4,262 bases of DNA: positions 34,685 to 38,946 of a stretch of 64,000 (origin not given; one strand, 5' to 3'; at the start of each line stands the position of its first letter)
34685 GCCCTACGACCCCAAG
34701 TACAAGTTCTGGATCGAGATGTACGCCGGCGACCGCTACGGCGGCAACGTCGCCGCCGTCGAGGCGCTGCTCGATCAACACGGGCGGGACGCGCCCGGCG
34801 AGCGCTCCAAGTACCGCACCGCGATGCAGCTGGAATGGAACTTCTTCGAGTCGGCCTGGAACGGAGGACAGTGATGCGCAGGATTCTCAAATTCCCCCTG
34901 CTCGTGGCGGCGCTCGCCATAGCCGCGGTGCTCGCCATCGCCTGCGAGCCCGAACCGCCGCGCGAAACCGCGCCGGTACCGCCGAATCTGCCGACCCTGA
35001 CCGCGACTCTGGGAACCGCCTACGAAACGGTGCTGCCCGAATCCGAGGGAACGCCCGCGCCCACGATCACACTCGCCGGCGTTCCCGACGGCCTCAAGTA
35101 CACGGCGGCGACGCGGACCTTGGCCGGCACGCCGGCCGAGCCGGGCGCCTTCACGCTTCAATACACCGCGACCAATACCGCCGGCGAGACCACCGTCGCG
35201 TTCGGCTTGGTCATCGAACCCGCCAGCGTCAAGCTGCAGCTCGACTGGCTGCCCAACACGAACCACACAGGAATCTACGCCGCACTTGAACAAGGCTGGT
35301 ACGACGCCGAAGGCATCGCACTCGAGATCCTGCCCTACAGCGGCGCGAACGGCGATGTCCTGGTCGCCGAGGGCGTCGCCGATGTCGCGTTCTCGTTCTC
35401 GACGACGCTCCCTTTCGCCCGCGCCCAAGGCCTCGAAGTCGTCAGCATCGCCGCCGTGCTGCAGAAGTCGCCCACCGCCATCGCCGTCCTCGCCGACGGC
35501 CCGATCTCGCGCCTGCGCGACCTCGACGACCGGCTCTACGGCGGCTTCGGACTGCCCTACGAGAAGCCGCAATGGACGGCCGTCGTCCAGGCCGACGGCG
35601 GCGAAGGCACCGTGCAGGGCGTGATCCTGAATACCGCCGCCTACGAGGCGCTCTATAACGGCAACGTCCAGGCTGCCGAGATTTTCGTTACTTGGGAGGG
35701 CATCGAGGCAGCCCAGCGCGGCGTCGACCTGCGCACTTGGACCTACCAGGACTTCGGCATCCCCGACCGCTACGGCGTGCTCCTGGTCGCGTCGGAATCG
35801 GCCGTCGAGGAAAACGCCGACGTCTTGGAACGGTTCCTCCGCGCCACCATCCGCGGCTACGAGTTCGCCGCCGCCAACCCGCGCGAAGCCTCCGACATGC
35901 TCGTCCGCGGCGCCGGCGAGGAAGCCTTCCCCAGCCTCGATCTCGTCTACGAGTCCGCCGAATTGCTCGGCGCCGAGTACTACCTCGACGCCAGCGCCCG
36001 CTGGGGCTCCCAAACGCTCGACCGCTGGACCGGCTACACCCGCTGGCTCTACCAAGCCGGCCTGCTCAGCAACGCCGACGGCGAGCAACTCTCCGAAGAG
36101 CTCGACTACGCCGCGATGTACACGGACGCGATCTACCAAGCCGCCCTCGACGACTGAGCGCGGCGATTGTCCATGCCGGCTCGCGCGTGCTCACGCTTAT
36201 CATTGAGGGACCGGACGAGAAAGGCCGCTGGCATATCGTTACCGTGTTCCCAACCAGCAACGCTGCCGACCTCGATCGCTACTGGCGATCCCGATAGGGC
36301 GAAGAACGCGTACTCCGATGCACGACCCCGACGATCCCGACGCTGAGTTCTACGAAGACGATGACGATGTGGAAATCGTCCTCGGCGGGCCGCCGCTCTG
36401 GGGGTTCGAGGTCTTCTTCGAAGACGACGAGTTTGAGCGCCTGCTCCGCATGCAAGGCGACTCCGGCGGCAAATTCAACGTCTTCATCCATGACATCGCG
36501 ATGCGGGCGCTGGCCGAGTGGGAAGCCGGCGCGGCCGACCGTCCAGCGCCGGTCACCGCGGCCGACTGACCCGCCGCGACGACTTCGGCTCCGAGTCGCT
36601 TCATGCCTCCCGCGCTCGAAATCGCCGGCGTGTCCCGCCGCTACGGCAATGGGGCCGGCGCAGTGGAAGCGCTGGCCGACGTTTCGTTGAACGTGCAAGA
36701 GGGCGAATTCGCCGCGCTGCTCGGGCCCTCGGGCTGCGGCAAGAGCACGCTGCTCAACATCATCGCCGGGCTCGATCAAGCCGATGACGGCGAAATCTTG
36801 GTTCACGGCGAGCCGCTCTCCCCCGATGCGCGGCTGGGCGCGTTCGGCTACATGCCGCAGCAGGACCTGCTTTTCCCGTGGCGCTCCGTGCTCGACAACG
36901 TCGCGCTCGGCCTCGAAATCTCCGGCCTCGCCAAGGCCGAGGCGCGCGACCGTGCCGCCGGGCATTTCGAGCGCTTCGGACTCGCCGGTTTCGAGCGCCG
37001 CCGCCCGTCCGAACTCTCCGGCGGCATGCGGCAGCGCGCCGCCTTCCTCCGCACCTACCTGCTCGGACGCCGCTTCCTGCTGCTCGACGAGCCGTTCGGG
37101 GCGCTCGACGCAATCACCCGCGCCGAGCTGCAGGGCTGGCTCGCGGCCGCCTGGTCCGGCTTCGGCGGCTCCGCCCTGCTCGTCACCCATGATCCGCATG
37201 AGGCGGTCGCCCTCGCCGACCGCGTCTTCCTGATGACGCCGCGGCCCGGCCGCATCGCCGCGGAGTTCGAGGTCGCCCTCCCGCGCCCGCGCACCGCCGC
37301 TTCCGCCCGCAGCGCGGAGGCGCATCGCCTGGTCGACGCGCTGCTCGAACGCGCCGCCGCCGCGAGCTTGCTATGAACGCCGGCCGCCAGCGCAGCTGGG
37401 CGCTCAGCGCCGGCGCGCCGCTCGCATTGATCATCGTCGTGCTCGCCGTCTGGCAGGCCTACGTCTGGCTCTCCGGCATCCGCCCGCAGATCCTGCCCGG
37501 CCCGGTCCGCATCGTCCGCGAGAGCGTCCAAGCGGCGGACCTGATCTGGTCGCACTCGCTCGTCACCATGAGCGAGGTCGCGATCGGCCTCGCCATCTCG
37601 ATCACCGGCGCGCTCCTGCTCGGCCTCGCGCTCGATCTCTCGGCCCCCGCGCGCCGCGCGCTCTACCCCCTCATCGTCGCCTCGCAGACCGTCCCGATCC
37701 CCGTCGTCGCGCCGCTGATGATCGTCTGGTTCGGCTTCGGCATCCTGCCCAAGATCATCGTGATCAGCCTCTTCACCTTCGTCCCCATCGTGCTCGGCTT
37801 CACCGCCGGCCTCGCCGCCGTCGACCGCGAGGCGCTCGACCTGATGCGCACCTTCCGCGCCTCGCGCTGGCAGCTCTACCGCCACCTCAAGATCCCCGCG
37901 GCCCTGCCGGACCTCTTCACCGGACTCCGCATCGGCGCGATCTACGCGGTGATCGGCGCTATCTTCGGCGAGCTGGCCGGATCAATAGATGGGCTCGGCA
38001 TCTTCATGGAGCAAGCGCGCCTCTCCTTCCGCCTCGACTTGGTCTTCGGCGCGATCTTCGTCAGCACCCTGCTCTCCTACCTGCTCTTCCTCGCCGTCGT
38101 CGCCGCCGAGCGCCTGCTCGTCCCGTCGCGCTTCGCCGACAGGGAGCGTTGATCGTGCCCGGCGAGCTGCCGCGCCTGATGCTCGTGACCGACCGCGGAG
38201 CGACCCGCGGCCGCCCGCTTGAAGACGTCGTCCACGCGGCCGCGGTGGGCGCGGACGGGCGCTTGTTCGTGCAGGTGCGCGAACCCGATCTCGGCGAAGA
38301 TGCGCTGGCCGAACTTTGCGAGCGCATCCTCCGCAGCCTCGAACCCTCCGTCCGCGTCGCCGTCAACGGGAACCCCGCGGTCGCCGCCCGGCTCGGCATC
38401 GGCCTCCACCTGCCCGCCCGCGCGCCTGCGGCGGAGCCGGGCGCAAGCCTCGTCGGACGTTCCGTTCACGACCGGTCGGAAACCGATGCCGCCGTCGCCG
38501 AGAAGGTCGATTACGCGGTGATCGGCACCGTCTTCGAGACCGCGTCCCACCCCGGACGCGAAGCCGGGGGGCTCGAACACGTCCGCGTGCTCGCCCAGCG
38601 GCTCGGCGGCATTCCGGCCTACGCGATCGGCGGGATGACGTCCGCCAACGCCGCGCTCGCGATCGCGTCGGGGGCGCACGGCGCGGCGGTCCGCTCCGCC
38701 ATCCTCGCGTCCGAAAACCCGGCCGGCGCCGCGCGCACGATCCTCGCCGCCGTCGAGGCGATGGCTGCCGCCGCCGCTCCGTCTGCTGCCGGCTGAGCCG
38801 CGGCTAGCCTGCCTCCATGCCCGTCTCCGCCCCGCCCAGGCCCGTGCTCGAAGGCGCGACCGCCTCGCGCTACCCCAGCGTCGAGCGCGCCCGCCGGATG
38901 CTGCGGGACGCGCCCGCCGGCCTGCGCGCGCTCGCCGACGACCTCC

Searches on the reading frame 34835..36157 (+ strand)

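Call 10: search_protein_families(library=pfam, proteins=[window:34835-36157:+])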
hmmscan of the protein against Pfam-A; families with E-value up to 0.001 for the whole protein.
window:34835-36157:+ (440 aa): 3 families
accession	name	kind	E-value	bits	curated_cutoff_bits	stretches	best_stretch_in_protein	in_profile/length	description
PF09084.16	NMT1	-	1.3e-52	179.3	20.5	1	141-352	1-216/216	NMT1/THI5 like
PF05345.18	He_PIG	-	8.2e-07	29.8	24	1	51-126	6-94/96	Putative Ig domain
PF13379.11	NMT1_2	-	0.00072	19.9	24.7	0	130-218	4-96/252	NMT1-like family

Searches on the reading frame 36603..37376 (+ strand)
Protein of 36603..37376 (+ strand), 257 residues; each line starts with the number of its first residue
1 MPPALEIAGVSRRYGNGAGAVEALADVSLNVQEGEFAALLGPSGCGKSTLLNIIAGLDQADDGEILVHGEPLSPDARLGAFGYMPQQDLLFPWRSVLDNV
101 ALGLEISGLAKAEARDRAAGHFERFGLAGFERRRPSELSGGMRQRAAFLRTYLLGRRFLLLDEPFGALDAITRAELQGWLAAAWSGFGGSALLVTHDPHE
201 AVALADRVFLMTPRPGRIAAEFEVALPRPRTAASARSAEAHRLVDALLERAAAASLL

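Call 10: search_protein_families(library=pfam, proteins=[window:36603-37376:+])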
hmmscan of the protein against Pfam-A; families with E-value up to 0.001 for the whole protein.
window:36603-37376:+ (257 aa): 3 families
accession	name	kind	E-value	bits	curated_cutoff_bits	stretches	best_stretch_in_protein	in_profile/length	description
PF00005.33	ABC_tran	-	1.6e-31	110.2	25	1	24-165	1-136/137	ABC transporter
PF13304.12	AAA_21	-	1.6e-05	25.6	27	0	36-71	1-36/304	AAA domain, putative AbiEii toxin, Type IV TA system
PF03193.22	RsgA_GTPase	-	0.00017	21.9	30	1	29-64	102-136/174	RsgA GTPase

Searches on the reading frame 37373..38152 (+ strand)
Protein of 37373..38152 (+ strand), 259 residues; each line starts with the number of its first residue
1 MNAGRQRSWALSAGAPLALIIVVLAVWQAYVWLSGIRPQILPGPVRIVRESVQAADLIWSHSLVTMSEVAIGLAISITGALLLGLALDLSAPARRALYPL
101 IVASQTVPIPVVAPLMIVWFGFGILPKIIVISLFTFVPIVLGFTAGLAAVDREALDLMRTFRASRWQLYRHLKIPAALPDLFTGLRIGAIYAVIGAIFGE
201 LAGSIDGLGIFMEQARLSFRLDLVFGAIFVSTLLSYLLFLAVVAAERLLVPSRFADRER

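Call 10: search_protein_families(library=pfam, proteins=[window:37373-38152:+])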
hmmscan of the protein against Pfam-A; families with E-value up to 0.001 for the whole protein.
window:37373-38152:+ (259 aa): 1 family
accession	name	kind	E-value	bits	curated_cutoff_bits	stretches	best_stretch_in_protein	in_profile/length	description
PF00528.27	BPD_transp_1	-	1.1e-27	97.4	26.4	1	80-251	5-180/184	Binding-protein-dependent transport system inner membrane component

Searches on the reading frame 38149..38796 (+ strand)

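Call 10: search_protein_families(library=pfam, proteins=[window:38149-38796:+])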
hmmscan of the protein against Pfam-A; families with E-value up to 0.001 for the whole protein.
window:38149-38796:+ (215 aa): 1 family
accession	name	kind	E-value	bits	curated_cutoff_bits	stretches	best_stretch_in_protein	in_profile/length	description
PF02581.23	TMP-TENI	-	1.6e-29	103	27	1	10-185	1-180/180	Thiamine monophosphate synthase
